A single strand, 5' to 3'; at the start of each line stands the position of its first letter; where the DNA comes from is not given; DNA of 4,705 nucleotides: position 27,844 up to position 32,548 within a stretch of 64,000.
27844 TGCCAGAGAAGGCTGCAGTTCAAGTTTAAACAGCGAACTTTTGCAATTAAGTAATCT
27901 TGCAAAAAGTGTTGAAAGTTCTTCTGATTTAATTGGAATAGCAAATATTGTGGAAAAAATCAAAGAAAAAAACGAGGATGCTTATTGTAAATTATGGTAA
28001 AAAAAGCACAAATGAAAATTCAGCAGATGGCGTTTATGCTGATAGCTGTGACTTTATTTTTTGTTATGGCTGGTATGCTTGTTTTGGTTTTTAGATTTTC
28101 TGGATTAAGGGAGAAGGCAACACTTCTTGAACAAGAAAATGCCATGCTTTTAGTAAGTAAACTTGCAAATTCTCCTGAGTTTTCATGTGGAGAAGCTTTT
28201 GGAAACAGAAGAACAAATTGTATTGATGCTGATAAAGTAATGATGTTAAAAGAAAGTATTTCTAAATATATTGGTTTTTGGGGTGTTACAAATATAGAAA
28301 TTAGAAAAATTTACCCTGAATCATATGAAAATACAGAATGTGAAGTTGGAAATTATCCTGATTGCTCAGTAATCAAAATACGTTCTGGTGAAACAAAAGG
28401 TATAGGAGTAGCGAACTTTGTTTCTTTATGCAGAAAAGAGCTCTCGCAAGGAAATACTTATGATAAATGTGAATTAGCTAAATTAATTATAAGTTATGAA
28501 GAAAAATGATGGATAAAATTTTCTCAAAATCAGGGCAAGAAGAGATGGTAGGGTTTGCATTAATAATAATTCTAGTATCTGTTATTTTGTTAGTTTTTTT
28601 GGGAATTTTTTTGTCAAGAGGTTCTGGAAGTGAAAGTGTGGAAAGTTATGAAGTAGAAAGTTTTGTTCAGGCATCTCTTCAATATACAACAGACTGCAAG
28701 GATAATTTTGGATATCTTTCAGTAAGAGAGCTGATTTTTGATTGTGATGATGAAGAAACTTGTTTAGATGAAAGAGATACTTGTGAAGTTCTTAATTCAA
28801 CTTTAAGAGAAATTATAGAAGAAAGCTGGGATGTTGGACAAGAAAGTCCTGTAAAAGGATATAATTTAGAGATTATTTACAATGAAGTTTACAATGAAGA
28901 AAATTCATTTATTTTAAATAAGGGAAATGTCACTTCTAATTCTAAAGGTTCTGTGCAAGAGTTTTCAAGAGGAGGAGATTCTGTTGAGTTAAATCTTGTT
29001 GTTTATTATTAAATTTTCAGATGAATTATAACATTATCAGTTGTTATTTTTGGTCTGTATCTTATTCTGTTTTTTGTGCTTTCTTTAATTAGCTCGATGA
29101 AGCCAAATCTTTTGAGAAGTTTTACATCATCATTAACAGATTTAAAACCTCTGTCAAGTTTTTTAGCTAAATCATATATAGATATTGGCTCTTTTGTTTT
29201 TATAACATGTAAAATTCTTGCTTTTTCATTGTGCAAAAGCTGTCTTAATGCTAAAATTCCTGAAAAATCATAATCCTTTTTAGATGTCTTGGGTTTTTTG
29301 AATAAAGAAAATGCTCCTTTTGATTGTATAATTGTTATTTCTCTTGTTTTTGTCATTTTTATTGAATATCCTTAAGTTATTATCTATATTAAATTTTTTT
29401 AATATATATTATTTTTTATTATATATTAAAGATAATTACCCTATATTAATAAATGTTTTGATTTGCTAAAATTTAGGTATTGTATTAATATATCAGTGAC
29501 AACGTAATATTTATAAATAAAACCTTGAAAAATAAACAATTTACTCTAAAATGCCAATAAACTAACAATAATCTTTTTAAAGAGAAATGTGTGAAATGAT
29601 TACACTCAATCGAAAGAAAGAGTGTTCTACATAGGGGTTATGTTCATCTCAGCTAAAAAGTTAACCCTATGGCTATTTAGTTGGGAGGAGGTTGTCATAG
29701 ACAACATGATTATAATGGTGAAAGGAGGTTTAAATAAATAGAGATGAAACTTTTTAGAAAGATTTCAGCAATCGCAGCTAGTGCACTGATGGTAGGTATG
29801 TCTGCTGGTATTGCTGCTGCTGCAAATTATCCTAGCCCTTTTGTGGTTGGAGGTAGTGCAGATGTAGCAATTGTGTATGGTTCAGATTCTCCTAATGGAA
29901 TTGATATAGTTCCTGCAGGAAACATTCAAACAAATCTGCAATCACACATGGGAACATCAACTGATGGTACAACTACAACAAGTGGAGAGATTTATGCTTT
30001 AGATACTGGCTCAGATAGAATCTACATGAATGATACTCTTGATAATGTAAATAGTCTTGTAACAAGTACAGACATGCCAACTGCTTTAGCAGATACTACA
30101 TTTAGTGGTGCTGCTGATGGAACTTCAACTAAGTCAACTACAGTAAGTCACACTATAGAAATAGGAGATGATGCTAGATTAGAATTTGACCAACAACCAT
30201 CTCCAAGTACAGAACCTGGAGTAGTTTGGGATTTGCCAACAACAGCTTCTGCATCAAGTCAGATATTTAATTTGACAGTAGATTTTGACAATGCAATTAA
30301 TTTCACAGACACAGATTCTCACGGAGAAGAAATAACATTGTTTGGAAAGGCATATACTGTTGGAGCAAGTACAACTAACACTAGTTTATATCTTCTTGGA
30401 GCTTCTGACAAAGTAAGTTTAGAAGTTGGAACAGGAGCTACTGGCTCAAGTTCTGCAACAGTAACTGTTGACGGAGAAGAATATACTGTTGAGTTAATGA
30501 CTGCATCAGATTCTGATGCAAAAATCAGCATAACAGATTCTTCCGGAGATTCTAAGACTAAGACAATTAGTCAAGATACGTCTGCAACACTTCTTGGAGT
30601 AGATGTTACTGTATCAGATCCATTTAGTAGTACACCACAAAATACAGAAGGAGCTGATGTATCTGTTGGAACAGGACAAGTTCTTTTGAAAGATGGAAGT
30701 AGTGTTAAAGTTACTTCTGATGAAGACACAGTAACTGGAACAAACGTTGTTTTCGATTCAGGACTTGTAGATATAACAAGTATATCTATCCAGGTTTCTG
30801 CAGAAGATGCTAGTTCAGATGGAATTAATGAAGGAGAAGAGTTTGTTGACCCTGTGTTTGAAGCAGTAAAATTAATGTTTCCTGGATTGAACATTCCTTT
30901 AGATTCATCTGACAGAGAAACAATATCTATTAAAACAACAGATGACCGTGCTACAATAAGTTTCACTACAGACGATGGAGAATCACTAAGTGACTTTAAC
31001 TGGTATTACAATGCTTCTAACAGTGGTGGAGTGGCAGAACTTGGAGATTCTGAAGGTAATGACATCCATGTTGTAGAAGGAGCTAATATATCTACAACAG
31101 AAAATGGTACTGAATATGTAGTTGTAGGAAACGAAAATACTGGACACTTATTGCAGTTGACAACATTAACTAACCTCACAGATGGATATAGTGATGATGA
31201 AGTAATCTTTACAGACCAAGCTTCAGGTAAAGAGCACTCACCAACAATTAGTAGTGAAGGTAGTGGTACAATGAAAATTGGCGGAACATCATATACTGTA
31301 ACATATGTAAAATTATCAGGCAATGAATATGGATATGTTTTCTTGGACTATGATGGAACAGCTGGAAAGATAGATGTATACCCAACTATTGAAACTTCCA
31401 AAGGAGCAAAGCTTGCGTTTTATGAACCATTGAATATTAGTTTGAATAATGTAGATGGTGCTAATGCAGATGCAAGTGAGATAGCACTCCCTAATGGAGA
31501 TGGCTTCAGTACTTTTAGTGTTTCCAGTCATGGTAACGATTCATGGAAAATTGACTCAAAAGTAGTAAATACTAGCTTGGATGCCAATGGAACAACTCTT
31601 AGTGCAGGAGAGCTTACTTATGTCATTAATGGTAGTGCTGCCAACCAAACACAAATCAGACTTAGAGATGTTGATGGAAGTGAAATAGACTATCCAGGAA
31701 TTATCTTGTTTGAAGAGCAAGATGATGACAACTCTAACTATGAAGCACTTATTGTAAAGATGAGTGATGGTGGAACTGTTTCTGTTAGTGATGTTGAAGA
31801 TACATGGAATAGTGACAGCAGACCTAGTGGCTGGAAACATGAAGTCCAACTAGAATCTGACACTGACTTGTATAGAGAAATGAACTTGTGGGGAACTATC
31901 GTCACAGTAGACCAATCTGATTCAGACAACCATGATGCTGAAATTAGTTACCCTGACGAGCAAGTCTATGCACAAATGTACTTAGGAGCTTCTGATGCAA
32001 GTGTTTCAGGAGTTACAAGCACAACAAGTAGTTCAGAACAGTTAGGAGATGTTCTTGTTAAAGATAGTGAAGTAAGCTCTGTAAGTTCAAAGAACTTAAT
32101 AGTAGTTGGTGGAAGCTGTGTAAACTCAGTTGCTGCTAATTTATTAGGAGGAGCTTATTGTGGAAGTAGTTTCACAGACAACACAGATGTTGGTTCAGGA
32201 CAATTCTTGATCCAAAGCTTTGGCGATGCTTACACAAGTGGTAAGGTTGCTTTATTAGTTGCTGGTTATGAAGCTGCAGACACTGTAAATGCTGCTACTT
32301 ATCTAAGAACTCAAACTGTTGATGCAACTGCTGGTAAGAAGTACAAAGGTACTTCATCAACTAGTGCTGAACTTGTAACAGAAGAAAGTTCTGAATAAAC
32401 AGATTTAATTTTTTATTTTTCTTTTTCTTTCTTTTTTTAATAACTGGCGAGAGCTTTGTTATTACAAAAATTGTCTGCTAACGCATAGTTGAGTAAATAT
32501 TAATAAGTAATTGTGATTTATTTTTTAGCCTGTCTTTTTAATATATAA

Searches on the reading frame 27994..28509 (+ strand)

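Call 8: search_protein_families(library=ncbifam, proteins=[window:27994-28509:+], max_evalue=0.1)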
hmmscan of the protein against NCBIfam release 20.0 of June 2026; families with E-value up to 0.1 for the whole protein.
window:27994-28509:+ (171 aa): 0 families

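Call 9: search_protein_families(library=pfam, proteins=[window:27994-28509:+], max_evalue=0.01)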
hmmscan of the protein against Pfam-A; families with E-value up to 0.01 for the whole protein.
window:27994-28509:+ (171 aa): 1 family
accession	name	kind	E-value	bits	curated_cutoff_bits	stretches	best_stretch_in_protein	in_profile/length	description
PF22609.1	Fe_hydrogense_Fe-S_bd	-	0.00075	19.5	27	0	47-76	3-30/41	Iron hydrogenase 1-like, iron-sulfur centre-binding domain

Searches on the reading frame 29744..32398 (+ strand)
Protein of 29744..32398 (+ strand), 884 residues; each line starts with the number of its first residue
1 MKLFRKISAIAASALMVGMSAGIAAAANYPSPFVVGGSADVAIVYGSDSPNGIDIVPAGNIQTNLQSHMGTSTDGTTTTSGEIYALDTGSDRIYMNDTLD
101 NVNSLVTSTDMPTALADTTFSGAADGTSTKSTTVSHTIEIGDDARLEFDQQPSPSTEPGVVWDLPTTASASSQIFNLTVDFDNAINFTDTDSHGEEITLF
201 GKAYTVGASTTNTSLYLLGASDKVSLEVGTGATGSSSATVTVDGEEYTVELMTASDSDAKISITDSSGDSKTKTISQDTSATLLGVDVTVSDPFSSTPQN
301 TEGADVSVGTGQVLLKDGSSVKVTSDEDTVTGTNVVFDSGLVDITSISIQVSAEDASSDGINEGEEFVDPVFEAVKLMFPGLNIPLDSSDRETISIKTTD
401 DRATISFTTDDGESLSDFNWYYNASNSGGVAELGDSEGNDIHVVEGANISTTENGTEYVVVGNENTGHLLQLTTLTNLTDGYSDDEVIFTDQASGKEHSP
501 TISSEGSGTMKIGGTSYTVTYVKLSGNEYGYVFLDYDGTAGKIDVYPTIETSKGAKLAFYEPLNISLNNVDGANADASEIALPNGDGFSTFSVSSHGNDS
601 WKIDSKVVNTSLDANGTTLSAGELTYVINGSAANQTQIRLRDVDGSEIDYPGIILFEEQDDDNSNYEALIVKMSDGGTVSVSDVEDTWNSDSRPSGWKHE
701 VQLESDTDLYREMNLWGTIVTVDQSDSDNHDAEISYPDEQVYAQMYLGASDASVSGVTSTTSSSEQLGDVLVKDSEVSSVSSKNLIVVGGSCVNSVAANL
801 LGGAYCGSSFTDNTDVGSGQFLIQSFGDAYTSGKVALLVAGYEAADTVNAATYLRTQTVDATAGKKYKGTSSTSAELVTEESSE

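Call 8: search_protein_families(library=ncbifam, proteins=[window:29744-32398:+], max_evalue=0.1)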
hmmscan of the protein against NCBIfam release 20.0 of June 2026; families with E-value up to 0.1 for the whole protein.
window:29744-32398:+ (884 aa): 0 families

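Call 9: search_protein_families(library=pfam, proteins=[window:29744-32398:+], max_evalue=0.01)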
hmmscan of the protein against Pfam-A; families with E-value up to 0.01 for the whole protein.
window:29744-32398:+ (884 aa): 1 family
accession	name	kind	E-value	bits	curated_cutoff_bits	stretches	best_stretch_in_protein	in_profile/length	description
PF05124.17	S_layer_C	-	2.4e-10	40.8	23.9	1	28-854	4-173/177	S-layer like family, outer domain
